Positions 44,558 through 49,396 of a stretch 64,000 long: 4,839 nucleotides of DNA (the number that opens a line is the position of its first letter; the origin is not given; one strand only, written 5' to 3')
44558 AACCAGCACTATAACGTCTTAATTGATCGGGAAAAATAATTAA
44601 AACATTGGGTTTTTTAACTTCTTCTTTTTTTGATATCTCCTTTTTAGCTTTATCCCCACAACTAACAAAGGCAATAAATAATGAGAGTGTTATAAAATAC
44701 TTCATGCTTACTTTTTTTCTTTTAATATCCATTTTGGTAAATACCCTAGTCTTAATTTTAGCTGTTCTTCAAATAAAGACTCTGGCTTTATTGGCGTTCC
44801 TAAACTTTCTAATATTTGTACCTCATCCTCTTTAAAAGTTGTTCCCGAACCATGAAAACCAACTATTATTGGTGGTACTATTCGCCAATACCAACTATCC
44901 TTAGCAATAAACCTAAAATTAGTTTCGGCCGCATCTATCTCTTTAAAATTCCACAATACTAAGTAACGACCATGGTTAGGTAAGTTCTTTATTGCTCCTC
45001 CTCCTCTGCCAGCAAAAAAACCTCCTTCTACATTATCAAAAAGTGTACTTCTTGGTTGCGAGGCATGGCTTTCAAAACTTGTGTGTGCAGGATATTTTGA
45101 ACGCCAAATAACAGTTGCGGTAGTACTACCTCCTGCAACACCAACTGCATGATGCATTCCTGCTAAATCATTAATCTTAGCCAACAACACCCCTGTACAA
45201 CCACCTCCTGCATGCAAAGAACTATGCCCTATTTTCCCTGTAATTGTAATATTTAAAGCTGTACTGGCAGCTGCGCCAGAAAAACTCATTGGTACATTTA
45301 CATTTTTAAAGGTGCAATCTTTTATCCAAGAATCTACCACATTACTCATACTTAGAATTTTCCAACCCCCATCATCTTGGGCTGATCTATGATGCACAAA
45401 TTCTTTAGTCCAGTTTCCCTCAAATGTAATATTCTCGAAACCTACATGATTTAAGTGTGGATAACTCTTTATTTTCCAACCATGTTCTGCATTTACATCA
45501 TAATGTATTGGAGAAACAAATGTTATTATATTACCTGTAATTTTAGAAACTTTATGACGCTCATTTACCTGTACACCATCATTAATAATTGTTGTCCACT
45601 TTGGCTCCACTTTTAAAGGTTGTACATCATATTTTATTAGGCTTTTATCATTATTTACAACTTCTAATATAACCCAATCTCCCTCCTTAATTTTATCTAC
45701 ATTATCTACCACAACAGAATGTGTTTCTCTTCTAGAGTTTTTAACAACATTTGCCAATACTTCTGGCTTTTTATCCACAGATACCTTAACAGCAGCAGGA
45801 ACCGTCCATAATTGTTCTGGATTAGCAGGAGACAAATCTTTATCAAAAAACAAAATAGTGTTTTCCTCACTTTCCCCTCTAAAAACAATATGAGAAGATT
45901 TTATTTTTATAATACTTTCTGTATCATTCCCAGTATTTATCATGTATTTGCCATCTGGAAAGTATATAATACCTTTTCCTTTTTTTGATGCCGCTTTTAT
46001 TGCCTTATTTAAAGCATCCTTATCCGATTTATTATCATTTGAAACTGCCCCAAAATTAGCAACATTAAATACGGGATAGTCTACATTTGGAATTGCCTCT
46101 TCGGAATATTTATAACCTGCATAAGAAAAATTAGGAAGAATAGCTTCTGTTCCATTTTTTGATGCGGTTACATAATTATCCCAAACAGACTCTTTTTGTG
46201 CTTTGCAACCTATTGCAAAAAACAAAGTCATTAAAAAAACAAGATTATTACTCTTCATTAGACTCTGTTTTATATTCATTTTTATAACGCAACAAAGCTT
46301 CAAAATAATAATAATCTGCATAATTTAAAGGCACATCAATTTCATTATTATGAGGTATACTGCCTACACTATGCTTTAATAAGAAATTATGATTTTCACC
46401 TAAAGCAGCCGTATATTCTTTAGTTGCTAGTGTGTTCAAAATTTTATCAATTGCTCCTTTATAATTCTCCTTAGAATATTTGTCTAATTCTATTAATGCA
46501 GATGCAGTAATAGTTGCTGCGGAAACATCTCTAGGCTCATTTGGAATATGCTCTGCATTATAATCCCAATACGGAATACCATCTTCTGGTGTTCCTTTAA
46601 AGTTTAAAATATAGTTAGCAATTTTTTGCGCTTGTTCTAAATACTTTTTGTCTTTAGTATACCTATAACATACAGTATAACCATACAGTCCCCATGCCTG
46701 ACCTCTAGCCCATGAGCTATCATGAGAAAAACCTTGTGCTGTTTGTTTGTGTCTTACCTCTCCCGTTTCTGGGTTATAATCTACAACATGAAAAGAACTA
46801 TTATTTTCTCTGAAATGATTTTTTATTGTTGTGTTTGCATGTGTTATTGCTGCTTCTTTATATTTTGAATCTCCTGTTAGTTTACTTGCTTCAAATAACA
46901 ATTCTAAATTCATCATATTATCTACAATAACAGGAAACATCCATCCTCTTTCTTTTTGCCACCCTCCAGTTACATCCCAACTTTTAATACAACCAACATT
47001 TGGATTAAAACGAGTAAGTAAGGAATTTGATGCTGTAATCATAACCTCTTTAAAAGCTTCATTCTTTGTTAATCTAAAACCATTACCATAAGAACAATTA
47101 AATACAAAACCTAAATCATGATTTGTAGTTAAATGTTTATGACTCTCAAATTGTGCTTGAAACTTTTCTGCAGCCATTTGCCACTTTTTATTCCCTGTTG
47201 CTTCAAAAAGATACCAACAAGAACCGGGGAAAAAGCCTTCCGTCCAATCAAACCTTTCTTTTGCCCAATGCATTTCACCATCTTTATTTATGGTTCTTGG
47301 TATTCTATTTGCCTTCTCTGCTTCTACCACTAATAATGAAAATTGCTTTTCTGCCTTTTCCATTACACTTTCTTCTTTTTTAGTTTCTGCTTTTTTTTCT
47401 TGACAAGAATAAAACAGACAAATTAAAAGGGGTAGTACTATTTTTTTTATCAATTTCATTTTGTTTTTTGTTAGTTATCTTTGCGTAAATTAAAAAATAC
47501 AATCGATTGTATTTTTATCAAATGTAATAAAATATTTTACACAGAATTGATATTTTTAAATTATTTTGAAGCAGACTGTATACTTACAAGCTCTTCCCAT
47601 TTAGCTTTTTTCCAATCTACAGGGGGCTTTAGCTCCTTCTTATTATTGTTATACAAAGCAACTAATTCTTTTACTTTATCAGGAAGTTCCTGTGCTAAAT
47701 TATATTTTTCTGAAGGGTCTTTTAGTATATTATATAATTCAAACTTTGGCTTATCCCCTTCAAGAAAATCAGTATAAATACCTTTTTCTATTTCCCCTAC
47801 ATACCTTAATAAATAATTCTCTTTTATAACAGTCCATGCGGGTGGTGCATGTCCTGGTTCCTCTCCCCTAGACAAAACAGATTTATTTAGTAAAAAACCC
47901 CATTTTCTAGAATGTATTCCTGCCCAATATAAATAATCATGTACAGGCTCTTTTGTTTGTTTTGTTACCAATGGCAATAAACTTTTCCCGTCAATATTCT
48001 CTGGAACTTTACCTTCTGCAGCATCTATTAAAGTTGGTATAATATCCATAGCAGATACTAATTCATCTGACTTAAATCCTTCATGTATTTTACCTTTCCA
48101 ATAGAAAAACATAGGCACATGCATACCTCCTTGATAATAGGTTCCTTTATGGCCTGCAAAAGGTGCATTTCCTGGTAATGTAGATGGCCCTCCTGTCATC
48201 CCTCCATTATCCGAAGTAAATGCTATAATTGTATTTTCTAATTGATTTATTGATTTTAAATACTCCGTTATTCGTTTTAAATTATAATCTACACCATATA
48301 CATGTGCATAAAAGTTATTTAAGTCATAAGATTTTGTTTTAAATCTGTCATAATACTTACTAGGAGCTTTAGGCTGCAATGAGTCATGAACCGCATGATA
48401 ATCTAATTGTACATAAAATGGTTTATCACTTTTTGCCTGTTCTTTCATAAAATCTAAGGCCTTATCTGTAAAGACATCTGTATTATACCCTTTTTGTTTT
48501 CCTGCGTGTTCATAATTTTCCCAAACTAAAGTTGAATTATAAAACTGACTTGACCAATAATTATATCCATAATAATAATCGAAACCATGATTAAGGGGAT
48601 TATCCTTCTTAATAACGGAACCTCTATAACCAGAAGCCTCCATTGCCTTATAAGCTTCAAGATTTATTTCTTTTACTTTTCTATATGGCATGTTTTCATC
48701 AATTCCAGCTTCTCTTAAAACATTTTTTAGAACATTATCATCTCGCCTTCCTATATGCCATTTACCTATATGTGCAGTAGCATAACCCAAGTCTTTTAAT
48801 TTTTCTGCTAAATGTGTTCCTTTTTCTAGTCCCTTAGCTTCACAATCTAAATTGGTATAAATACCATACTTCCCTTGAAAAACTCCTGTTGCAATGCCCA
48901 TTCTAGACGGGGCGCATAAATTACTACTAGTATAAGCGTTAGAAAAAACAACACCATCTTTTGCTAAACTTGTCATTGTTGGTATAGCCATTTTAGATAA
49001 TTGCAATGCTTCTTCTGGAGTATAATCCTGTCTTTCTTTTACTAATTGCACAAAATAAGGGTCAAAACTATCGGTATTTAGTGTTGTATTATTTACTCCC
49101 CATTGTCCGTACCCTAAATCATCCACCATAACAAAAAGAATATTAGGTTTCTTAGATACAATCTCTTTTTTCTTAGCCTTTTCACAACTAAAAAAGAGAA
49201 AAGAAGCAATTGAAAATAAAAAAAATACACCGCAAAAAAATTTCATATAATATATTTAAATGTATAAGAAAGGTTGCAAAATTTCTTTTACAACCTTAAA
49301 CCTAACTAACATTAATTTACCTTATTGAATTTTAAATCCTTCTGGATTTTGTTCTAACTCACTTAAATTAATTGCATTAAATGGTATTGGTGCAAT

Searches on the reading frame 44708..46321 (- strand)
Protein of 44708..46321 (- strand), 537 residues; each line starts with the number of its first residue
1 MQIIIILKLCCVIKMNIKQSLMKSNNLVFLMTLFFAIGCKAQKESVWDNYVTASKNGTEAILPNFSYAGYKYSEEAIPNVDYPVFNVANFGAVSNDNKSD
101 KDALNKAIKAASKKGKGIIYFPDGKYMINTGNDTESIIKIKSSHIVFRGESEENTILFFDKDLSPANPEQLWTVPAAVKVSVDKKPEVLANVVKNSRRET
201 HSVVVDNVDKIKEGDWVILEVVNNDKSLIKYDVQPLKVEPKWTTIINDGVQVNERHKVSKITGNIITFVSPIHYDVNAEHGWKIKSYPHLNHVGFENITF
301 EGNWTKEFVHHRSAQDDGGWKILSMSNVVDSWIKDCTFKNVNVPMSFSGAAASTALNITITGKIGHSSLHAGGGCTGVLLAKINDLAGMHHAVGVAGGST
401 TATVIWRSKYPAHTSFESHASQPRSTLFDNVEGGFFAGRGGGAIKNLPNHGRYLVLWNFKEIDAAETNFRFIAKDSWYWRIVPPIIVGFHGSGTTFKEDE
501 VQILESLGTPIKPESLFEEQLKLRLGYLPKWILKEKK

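Call 46: search_protein_families(library=pfam, proteins=[window:44708-46321:-], max_evalue=0.00001)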
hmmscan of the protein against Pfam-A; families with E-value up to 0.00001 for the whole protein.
window:44708-46321:- (537 aa): 2 families
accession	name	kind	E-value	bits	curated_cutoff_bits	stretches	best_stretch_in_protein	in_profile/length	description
PF16315.10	DUF4955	-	1.6e-55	187.9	25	1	388-533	1-147/149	Domain of unknown function (DUF4955)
PF12708.12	Pect-lyase_RHGA_epim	-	2.5e-12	47.5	27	1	85-157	2-68/213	Rhamnogalacturonase A/epimerase, pectate lyase-like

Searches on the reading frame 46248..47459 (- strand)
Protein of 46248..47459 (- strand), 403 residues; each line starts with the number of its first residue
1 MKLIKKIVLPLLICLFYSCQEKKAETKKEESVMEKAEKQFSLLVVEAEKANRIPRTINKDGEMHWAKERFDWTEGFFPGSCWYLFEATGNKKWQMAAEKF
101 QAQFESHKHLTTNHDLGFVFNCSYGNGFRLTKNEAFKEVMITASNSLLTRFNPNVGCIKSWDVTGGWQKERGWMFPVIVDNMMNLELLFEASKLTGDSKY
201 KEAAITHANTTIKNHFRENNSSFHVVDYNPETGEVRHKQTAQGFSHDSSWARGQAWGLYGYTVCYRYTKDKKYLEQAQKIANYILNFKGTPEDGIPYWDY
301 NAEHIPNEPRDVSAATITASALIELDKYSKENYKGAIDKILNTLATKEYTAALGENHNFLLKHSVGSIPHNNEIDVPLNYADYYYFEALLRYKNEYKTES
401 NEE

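Call 46: search_protein_families(library=pfam, proteins=[window:46248-47459:-], max_evalue=0.00001)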
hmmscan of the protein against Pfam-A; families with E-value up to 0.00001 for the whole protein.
window:46248-47459:- (403 aa): 3 families
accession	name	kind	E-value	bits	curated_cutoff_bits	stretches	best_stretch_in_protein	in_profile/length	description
PF07470.19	Glyco_hydro_88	-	1.7e-12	47.4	26.6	1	66-260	23-209/352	Glycosyl Hydrolase Family 88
PF01532.26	Glyco_hydro_47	-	2.4e-07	30.5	22.9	0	261-348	87-183/455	Glycosyl hydrolase family 47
PF03663.20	Glyco_hydro_76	-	4.3e-06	26.9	25.9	0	28-114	171-259/366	Glycosyl hydrolase family 76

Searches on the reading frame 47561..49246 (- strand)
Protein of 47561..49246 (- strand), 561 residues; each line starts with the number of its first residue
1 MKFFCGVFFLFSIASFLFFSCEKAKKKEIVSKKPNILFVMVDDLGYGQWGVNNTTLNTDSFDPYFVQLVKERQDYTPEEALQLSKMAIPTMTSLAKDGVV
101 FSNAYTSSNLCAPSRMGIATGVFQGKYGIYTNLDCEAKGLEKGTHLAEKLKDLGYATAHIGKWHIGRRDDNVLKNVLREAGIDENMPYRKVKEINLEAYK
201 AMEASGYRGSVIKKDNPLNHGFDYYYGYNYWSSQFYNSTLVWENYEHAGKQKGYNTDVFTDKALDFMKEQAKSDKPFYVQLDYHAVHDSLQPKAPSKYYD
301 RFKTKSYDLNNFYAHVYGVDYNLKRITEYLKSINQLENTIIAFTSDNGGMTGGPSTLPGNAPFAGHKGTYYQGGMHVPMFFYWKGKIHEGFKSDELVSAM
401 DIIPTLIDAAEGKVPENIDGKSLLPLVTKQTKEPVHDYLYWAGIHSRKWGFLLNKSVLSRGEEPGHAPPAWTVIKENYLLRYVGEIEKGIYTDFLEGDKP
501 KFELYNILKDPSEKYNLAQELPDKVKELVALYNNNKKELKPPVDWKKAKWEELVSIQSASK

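Call 46: search_protein_families(library=pfam, proteins=[window:47561-49246:-], max_evalue=0.00001)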
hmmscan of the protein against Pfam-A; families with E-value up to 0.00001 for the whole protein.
window:47561-49246:- (561 aa): 2 families
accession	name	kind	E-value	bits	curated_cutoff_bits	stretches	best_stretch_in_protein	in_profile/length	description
PF00884.28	Sulfatase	-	9.1e-53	180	25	1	34-410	1-299/301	Sulfatase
PF16347.10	SGSH_C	-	1.1e-11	45.6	29.3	1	369-441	10-82/154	N-sulphoglucosamine sulphohydrolase, C-terminal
